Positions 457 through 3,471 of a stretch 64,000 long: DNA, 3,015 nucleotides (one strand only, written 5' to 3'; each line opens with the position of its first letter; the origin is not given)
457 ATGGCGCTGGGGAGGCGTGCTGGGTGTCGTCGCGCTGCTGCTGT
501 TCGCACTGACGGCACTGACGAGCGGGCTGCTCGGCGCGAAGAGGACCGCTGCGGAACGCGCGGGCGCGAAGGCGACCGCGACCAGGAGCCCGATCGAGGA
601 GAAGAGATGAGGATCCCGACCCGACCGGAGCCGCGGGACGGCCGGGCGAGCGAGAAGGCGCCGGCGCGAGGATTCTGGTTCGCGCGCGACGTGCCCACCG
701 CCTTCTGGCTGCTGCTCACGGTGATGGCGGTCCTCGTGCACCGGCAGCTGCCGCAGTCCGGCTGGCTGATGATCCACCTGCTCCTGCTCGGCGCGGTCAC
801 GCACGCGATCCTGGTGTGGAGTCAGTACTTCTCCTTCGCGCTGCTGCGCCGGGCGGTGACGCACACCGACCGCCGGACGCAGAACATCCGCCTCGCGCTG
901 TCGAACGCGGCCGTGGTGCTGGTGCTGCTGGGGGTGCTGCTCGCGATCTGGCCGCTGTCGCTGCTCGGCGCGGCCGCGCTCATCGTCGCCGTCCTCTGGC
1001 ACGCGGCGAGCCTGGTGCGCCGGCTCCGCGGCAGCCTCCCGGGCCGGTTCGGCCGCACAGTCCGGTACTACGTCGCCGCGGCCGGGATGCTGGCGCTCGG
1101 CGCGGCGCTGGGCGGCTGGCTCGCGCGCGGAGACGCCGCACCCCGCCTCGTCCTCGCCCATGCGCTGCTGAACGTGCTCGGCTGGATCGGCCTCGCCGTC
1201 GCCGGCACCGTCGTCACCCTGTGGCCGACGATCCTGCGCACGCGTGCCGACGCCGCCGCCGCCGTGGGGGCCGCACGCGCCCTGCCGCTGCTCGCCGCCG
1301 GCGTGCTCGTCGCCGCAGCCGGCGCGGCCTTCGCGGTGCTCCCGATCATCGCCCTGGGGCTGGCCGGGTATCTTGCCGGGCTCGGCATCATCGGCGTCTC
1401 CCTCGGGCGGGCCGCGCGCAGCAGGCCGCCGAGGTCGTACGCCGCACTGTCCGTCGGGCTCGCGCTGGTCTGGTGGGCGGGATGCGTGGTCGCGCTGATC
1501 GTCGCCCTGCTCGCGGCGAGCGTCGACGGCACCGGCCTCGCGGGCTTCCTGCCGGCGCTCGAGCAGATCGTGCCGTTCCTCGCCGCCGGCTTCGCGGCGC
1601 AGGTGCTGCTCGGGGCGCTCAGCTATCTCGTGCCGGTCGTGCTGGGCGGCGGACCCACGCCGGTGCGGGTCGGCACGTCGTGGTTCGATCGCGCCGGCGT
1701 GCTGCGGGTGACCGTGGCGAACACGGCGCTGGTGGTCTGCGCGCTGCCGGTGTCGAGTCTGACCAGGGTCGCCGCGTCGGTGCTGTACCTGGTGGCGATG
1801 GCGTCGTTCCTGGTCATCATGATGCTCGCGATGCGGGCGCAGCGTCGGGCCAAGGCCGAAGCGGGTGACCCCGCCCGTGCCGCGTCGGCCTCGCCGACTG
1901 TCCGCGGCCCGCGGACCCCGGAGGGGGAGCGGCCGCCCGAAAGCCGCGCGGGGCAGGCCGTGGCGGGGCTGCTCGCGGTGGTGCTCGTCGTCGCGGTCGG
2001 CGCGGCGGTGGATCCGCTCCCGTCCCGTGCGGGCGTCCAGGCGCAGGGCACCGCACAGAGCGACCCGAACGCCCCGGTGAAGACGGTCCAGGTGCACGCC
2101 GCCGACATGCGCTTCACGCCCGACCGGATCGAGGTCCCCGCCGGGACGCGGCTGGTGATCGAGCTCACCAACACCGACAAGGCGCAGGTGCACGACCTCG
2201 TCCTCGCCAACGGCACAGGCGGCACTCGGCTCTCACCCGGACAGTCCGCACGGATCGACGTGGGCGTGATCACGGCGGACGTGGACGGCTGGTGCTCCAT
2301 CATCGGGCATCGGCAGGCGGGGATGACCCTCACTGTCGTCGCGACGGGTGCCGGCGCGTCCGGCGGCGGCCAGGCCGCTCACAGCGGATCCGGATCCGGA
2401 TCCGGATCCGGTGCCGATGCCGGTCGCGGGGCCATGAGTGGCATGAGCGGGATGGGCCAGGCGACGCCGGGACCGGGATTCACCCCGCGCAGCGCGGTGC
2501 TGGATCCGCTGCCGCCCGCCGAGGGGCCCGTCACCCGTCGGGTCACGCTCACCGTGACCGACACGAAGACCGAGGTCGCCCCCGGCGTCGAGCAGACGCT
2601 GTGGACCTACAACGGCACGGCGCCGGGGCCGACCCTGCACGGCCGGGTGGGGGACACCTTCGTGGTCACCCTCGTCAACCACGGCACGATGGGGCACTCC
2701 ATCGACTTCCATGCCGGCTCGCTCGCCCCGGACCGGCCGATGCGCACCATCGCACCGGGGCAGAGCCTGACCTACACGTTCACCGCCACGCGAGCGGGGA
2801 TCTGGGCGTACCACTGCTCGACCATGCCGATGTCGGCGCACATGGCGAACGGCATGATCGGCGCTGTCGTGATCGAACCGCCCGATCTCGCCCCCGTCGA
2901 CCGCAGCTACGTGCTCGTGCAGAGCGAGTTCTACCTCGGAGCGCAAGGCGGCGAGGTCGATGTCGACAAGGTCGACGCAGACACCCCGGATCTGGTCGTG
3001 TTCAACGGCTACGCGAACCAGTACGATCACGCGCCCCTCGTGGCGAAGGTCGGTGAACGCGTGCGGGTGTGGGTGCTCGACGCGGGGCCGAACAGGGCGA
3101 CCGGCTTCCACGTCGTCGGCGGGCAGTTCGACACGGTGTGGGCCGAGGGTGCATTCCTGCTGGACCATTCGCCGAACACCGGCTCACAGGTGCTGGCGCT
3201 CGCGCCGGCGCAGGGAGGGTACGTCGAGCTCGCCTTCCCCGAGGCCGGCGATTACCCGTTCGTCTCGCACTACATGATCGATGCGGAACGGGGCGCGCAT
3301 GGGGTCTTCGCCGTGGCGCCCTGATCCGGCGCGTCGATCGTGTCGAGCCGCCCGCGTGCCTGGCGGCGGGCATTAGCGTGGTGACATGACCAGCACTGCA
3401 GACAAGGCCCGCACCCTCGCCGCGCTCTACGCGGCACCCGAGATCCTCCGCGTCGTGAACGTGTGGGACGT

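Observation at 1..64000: GGATCC, and especially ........, behaves as a highly iterated palindrome across coding and non-coding DNA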

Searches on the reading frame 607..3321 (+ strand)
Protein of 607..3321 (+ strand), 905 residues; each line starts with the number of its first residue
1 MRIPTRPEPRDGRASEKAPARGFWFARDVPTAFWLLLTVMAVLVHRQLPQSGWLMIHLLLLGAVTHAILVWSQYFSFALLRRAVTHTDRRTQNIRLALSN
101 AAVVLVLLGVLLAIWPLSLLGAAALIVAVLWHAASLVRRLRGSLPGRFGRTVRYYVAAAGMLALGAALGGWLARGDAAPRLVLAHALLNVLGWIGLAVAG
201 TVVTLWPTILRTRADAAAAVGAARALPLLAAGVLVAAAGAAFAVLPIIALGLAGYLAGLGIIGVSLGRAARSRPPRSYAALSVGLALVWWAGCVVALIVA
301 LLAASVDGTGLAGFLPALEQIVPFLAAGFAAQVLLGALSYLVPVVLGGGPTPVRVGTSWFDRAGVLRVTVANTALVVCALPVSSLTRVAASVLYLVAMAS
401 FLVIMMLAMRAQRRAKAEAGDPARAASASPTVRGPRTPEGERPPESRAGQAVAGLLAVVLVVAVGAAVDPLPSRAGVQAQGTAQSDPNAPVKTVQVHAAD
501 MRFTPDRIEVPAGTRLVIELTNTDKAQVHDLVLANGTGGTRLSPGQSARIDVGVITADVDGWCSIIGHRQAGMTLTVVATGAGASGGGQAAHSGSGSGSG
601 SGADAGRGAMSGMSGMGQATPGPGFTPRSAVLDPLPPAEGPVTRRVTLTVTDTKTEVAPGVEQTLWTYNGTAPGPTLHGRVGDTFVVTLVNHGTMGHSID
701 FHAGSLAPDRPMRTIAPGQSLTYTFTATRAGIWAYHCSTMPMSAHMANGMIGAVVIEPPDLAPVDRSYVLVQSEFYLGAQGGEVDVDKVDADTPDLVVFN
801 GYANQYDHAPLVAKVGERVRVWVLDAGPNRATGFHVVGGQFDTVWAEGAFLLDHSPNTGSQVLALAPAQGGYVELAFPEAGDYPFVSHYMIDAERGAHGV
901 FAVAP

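Call 20: search_protein_families(library=pfam, proteins=[window:607-3321:+], max_evalue=0.001)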
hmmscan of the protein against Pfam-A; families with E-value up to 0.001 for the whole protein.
window:607-3321:+ (905 aa): 4 families
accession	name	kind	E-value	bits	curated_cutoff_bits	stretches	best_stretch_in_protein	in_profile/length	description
PF07732.21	Cu-oxidase_3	-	3.7e-17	62.9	21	1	650-759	2-117/119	Multicopper oxidase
PF13473.12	Cupredoxin_1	-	1.3e-11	44.8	27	1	484-552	13-80/104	Cupredoxin-like domain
PF07731.20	Cu-oxidase_2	-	4.1e-06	27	20.4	1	714-759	94-136/137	Multicopper oxidase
PF00127.26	Copper-bind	-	4.2e-06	27.5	21.2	0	686-757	26-99/99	Copper binding proteins, plastocyanin/azurin family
